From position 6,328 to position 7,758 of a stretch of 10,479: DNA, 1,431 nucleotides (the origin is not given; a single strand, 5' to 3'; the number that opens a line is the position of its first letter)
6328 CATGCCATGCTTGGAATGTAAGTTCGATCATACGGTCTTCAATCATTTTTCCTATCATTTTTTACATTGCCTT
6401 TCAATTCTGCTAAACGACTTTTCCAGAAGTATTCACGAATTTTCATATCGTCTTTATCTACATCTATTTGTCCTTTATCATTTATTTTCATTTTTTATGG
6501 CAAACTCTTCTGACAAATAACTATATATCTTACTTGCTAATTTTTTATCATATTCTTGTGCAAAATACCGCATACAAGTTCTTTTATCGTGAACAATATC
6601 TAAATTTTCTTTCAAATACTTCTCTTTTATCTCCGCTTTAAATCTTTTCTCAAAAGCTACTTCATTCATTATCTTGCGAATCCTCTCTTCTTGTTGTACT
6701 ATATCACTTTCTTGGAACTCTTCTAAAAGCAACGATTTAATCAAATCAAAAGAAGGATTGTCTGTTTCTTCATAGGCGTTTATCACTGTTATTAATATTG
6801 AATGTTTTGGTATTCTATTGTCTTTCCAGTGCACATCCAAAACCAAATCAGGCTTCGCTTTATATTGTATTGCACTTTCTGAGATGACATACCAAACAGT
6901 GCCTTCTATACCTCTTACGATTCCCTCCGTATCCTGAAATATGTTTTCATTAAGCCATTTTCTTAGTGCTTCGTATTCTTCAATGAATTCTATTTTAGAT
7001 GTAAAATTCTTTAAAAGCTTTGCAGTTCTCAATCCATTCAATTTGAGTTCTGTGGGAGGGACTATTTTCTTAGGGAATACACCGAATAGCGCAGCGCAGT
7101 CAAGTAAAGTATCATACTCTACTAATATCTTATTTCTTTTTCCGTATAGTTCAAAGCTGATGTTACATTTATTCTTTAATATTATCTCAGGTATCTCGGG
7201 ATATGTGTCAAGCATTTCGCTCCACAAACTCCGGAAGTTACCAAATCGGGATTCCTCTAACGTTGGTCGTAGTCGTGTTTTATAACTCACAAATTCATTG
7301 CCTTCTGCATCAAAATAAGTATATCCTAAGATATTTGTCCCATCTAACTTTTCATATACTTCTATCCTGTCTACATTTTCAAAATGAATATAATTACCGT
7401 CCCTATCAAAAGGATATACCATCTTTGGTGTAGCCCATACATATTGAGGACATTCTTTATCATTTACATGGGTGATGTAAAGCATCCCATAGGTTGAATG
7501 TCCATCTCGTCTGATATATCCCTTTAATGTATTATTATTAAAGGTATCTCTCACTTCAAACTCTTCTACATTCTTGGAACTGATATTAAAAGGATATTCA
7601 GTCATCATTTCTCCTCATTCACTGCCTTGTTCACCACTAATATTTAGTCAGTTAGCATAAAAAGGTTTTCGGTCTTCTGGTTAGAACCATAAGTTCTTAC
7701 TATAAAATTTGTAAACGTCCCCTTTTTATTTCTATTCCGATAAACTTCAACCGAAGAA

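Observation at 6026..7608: Reverse-strand RNA ligase cassette inserted between the neck and tail genes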

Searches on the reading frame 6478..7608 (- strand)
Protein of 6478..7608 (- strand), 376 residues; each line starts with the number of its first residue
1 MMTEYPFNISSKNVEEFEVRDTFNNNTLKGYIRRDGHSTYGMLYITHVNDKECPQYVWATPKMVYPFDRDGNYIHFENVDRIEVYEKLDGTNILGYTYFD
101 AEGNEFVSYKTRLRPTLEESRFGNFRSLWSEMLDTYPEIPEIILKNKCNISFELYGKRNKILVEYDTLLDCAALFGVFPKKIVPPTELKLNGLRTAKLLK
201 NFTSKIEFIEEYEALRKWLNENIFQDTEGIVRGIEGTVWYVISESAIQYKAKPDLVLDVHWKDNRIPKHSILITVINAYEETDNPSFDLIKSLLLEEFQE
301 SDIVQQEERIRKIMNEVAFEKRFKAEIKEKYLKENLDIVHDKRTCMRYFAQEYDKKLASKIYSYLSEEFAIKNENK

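Call 3: search_protein_families(library=pfam, proteins=[window:6478-7608:-], max_evalue=0.1)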
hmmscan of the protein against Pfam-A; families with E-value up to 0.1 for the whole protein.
window:6478-7608:- (376 aa): 1 family
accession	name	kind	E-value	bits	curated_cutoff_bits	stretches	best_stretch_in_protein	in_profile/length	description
PF09414.15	RNA_ligase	-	0.0022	18.6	27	1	82-241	3-157/171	RNA ligase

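Call 4: search_protein_families(library=phrogs, proteins=[window:6478-7608:-], max_evalue=0.1)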
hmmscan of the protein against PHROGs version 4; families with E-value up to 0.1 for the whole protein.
window:6478-7608:- (376 aa): 0 families

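Call 5: search_solved_structures(query=window:6478-7608:-, max_evalue=10, show_alignments=3)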
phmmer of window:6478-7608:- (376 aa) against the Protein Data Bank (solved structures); distinct sequences matched with E-value up to 10: 1.
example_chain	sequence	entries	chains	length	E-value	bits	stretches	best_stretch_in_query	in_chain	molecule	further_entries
5zzj_A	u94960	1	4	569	0.028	16.6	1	210-298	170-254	Santalene synthase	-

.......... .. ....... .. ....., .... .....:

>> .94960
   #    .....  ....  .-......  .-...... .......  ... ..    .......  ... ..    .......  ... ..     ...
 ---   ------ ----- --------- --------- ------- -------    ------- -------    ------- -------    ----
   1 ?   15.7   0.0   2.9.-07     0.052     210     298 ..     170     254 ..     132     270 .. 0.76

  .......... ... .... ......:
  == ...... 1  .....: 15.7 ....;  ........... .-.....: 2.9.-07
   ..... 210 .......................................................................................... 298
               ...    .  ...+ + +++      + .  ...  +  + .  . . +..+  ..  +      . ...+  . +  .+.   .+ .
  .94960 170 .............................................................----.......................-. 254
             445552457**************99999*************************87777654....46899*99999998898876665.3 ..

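Call 6: find_homologous_proteins(query=window:6478-7608:-, max_evalue=0.001)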
Query window:6478-7608:- (376 aa): 308 proteins with E <= 0.001 among 2293 candidates; the best 120 are listed.
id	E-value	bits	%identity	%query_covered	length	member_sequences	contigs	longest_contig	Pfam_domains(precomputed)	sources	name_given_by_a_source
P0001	2.7e-251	851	100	100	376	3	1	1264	-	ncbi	-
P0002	1.4e-189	648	76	97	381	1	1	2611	-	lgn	-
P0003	3.1e-164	564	64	99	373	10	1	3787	-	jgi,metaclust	metaclust:\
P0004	3.8e-159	548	65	98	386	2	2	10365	-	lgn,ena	-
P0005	4.5e-159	547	65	98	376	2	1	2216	-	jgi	jgi:hypothetical protein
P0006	7.7e-159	547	64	98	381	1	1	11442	-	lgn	-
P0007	3.7e-157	541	65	99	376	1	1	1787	-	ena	-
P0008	2.4e-156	538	64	98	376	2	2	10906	-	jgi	jgi:hypothetical protein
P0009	4.9e-156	537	64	99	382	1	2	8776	-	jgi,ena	jgi:hypothetical protein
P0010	1.8e-115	404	50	98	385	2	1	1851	-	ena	-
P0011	3.4e-114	400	50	98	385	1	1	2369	-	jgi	jgi:hypothetical protein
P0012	6.7e-114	399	51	97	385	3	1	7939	-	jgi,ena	-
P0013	1.2e-113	398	50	100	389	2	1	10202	-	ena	-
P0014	1.9e-112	394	49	97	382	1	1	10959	-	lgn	-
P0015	1.3e-109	385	51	97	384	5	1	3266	-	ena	-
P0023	7.6e-98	346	46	98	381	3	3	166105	-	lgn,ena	-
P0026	1.2e-95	339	43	96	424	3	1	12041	-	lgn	-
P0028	2.0e-94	335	46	98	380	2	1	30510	-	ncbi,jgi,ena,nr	ncbi:MAG: hypothetical protein DRN25_02220 [Thermoplasmata archaeon]|nr:MAG: hypothetical protein DR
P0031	1.1e-91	326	45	97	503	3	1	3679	-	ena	-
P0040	9.2e-89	316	43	97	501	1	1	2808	-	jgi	-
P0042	5.8e-87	310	46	97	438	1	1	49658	-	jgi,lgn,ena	-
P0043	4.4e-86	307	43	98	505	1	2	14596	-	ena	-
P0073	5.5e-78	281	42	96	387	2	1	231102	-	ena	-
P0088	1.7e-75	272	42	99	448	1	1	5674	-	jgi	jgi:hypothetical protein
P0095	6.8e-75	270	43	96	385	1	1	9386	PF09414.16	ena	-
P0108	3.2e-73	265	40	96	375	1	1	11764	-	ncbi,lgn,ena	-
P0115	3.2e-72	262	40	96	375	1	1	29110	-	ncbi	-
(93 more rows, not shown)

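Call 7: search_protein_families(library=ncbifam, proteins=[window:6478-7608:-], max_evalue=0.1)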
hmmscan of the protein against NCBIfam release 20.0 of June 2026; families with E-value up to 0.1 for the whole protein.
window:6478-7608:- (376 aa): 0 families

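Call 8: search_protein_families(library=padloc, proteins=[window:6478-7608:-], max_evalue=0.1)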
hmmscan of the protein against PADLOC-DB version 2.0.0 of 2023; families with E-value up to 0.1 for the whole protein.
window:6478-7608:- (376 aa): 0 families

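Call 11: search_solved_structures(query=A1, max_evalue=10, show_alignments=4)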
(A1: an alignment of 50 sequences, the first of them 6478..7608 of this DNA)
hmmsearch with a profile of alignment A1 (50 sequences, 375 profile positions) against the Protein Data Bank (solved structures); distinct sequences matched with E-value up to 10: 1.
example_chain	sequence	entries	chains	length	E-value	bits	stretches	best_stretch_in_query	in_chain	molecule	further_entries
3pg0_A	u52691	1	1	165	0.026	16.7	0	85-105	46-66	ThreeFoil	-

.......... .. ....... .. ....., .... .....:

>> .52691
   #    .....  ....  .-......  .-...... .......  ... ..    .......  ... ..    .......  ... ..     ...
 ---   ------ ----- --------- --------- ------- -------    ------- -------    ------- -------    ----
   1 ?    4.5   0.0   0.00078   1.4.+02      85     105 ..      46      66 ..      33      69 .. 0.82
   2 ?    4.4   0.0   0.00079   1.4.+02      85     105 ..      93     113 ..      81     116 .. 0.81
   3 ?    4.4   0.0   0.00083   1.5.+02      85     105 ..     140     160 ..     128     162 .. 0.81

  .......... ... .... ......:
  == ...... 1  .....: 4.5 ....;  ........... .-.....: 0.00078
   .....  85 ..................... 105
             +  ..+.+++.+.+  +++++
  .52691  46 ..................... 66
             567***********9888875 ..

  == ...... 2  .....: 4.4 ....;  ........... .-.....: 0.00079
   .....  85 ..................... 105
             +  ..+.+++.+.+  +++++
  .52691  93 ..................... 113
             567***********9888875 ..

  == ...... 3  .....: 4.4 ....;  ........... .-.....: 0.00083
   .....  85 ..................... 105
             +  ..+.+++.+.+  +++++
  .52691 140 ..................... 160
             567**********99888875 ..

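Call 13: search_protein_families(library=pfam, alignment_id=A1, max_evalue=0.01)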
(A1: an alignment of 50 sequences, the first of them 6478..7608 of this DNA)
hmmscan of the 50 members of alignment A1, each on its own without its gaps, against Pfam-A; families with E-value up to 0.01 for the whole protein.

A. member 1, window:6478-7608:- (376 aa): 1 family
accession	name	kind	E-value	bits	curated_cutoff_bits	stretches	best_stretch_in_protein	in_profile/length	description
PF09414.15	RNA_ligase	-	0.0022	18.6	27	1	82-241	3-157/171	RNA ligase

B. families by the number of members that match (of 50 scanned): 1 family
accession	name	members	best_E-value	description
PF09414.15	RNA_ligase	8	7.7e-06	RNA ligase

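Call 14: find_encoding_contigs(protein=window:6478-7608:-, flank=10000, max_places=6)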
Protein window:6478-7608:- (376 aa): 3 contigs read that carry it; 2 places shown.
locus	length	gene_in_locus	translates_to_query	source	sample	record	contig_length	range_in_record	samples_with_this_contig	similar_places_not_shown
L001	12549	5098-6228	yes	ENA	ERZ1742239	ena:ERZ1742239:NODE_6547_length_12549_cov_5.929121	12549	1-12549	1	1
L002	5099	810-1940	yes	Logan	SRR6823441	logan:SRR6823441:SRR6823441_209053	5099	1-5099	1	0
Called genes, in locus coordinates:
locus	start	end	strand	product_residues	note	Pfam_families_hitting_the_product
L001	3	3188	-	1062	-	?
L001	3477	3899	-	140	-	-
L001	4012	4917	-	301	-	PF18906:Phage_tube_2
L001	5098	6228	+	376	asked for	-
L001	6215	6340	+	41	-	-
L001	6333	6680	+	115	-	-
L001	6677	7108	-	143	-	-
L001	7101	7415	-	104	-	-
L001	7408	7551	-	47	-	-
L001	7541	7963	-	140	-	-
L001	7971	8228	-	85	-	-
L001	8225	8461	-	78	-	-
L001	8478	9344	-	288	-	PF04454:Linocin_M18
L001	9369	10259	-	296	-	-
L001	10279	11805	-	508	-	PF06150:ChaB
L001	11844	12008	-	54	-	PF15919:HicB_lk_antitox, PF21748:UPF0150 (weak)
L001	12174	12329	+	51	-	-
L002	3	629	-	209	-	?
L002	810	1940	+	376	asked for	-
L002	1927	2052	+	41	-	-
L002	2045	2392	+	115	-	-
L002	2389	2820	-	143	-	-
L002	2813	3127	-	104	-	-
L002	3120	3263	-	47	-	-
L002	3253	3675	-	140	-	-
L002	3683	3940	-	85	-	-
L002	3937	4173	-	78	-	-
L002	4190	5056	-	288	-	PF04454:Linocin_M18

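Call 15: find_encoding_contigs(protein=P0073, flank=8000, max_places=3)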
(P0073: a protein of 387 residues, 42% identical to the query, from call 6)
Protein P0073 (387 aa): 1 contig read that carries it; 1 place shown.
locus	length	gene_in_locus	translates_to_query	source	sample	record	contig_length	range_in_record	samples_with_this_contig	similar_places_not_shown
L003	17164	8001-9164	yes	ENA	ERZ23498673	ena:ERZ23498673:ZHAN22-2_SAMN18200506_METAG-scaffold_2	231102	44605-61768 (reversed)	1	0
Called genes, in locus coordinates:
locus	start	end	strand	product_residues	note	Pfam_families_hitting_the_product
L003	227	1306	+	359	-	PF01555:N6_N4_Mtase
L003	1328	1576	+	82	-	-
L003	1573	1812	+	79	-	-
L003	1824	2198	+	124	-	-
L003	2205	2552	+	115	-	-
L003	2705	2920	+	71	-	-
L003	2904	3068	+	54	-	-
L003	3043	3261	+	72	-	-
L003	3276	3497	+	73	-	-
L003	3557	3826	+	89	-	-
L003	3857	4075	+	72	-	-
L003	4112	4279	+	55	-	PF13240:Zn_Ribbon_1 (faint)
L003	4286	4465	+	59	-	-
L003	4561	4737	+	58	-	-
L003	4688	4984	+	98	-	-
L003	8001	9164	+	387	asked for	-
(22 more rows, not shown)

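Call 16: find_encoding_contigs(protein=P0023, flank=8000, max_places=3)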
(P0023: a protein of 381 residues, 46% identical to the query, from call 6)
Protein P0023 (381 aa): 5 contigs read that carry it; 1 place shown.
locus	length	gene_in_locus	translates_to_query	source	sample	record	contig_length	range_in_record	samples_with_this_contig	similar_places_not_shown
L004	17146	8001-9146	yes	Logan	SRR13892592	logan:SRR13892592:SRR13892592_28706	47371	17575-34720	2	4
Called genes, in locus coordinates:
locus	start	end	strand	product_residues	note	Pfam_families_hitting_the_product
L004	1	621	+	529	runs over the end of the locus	PF04851:ResIII, PF00176:SNF2-rel_dom, PF00270:DEAD, PF00271:Helicase_C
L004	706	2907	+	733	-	PF00176:SNF2-rel_dom, PF04851:ResIII (weak), PF00271:Helicase_C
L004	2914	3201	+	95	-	-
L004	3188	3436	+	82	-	-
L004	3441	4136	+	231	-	PF10127:RlaP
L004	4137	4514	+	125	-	-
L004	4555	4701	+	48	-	-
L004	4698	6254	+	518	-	-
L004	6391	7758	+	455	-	PF00270:DEAD (faint), PF04851:ResIII (faint), PF01443:Viral_helicase1 (faint), PF00271:Helicase_C (weak)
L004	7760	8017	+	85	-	-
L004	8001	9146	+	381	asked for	-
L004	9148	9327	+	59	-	-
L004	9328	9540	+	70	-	-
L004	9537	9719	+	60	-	-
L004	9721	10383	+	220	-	-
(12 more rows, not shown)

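Call 17: predict_structure(alignment_id=A1)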
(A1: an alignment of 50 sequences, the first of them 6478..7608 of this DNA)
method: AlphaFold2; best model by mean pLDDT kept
length: 376 residues; sequences in the alignment: 50
mean_pLDDT: 90.2   pTM: 0.85
mean pLDDT of the five models: 90.2, 89.9, 89.3, 89.3, 89.2
residues with pLDDT >= 90: 267; 70-90: 87; 50-70: 12; < 50: 10
segments of 3 or more residues with pLDDT < 50: 1-3, 373-376
pLDDT, mean of each block of 10 residues (from residue 1): 66 93 97 85 97 96 88 88 96 97 98 89 83 97 98 94 92 96 96 96 85 95 91 95 92 77 68 87 90 87 94 94 93 95 96 94 90 49
secondary structure, 60 per line:
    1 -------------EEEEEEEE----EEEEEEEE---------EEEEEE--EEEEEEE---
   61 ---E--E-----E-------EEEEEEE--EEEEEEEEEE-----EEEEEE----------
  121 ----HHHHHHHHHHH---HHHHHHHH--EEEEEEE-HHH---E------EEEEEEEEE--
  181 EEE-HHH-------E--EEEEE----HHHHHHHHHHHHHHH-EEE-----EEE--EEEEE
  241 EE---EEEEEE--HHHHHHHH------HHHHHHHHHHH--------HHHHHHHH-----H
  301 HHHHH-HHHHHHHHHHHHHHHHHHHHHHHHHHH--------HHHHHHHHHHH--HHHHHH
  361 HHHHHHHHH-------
elements in order: E14-21 E26-33 E43-48 E51-57 E81-87 E90-99 E105-110 H125-135 H139-146 E149-155 E170-178 E181-183 E198-202 H207-221 E223-225 E231-233 E236-242 E246-251 H254-261 H268-278 H287-294 H300-305 H307-333 H342-352 H355-369

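Call 18: search_dna_similar(query=window:6478-7608:-, collection=phages, mode=protein, max_evalue=0.001, max_rows=30)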
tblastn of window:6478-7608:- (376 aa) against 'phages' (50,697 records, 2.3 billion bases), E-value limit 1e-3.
No match.

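Call 22: find_related_loci(query=A1, collection=genome_contigs, flank=6000)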
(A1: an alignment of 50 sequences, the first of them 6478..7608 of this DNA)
Query A1 (376 aa) in genome_contigs; peptide patterns used: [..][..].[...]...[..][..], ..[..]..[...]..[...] (x = any residue, [..] = any of these).
172 stretches matched a pattern; 136 encode a relative of the query (tblastn E <= 1e-3); the best 80 are kept; 80 distinct loci.
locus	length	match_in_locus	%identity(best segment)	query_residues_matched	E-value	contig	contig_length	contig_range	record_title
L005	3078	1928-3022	41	7-370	5e-86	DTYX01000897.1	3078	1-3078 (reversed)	MAG TPA_asm: Candidatus Poribacteria bacterium isolate UWMA-0232 k99_3098055, whole genome shotgun sequence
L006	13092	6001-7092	40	7-369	1e-83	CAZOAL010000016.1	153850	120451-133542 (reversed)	MAG TPA_asm: uncultured bacterium isolate SRP119689_co1_304 genome assembly, contig: NODE_67_length_153850_cov_26.512845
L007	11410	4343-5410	42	11-366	4e-83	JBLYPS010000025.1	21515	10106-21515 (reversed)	MAG: Dehalococcoidia bacterium isolate CedChl2 CedChl2_contig_25, whole genome shotgun sequence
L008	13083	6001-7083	37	7-366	1e-78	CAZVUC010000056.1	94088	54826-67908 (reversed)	MAG TPA_asm: uncultured Syntrophobacterales bacterium isolate SRP338948_co1_39 genome assembly, contig: k141_470986, who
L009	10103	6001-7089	38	7-367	5e-78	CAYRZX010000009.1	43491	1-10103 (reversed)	MAG TPA_asm: uncultured Gemmatimonas sp. isolate binchicken_co21_402 genome assembly, contig: NODE_238_length_43491_cov_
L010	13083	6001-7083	36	7-366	1e-77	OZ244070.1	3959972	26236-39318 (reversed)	MAG: uncultured Candidatus Binatia bacterium isolate f57e87d9-6197-413a-b43d-c6892e6158a2 genome assembly, chromosome: 1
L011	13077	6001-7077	37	9-366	7e-78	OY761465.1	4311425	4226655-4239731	MAG: Candidatus Binatia bacterium isolate d3e24e22-6b5b-4867-8422-75782eed2520 genome assembly, chromosome: 1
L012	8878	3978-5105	37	2-375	2e-77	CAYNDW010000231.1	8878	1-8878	MAG TPA_asm: uncultured Cytophagia bacterium isolate binchicken_co248_448 genome assembly, contig: NODE_11712_length_887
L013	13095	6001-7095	37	7-370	1e-76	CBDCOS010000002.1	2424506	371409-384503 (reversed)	MAG: uncultured Candidatus Binatia bacterium isolate b8bb52a1-eb1f-432d-8f15-544989f8edd8 genome assembly, contig: conti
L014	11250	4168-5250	39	7-365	2e-76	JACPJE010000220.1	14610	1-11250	MAG: Candidatus Latescibacterota bacterium isolate NC_groundwater_459_Ag_B-0.1um_64_11 S34_3B_scaffold_409664, whole gen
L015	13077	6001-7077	36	9-366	2e-76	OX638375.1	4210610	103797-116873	MAG: Candidatus Binatia bacterium isolate 97b5e0c7-6798-4f16-949c-9b63468df6e4 genome assembly, chromosome: 1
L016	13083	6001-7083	37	7-366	4e-76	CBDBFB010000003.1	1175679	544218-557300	MAG: uncultured Candidatus Binatia bacterium isolate 1f458a18-970d-4e2d-a946-a0f588cd1ee1 genome assembly, contig: conti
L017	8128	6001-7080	39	7-365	7e-76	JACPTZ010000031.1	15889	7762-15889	MAG: Planctomycetota bacterium isolate NC_groundwater_745_Ag_S-0.65um_67_9 S37_SO-6_scaffold_205670, whole genome shotgu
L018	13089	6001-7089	36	7-368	6e-76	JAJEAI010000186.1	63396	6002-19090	MAG: Candidatus Binatia bacterium isolate jk18x7bins.45 k141_1866373, whole genome shotgun sequence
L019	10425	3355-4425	37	8-363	1e-75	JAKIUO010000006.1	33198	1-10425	MAG: Hyphomicrobiaceae bacterium isolate D100SM.bin.2 NODE_595_length_33198_cov_3.898400, whole genome shotgun sequence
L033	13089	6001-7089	34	7-368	1e-72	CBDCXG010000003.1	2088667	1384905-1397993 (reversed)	MAG: Nitrospirales bacterium isolate b3ade8c3-4c06-4dae-9f89-d84d87e6a0c1 genome assembly, contig: contig_3, whole genom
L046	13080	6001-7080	34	7-365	1e-70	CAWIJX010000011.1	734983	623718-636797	MAG: uncultured Phycisphaerales bacterium isolate MFD03726.bin.2.35 genome assembly, contig: contig_53849, whole genome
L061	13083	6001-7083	34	7-366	2e-68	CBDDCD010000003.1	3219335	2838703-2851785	MAG: Candidatus Moanabacter sp. isolate 2850a97a-5ae3-46e8-bb4b-bf19cc2112fb genome assembly, contig: contig_3, whole ge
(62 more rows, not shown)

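Call 31: find_encoding_contigs(protein=P0006, flank=10000, max_places=3)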
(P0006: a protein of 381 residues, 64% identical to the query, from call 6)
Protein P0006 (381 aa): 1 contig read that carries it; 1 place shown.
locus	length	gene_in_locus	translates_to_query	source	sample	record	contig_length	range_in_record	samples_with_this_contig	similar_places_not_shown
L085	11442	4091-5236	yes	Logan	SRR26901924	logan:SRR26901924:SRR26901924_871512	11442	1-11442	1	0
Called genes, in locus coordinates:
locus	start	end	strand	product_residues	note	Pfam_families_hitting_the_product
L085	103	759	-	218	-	-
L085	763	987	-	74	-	-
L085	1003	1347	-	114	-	PF00684:DnaJ_CXXCXGXG (faint), PF09723:Zn_ribbon_8 (faint), PF17302:DUF5351 (faint)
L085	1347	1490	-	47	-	-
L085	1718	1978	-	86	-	-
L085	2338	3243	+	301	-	-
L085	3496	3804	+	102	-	-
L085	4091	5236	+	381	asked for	-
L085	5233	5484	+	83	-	-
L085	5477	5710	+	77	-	-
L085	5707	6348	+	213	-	-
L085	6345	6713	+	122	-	-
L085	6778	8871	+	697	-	PF14551:MCM_N, PF17207:MCM_OB, PF00493:MCM, PF01078:Mg_chelatase, PF17855:MCM_lid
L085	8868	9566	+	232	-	PF07505:DUF5131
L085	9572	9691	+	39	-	-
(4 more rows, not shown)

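Call 32: find_encoding_contigs(protein=P0004, flank=10000, max_places=3)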
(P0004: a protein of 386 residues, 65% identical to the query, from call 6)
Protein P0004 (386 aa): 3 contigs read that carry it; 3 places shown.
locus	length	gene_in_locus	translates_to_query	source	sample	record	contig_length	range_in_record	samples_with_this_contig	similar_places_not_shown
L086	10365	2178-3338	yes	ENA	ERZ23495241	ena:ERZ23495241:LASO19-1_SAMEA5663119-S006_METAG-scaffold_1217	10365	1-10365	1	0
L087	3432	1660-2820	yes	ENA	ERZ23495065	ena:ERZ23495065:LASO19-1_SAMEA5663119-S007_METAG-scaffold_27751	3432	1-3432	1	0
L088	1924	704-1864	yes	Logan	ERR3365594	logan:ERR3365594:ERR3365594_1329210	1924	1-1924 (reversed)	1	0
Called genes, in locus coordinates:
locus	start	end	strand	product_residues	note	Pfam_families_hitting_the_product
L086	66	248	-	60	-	-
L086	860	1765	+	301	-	-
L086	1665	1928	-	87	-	-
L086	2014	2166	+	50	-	-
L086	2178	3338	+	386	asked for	-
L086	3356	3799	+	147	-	PF09643:YopX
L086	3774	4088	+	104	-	-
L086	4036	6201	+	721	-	PF14551:MCM_N (weak), PF17207:MCM_OB, PF00493:MCM, PF01078:Mg_chelatase, PF17855:MCM_lid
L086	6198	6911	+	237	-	PF07505:DUF5131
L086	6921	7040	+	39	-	-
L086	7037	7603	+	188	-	-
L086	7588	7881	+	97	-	-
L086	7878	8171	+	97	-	-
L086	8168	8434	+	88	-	-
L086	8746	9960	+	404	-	-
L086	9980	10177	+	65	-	-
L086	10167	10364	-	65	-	?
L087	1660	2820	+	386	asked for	-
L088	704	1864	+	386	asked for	-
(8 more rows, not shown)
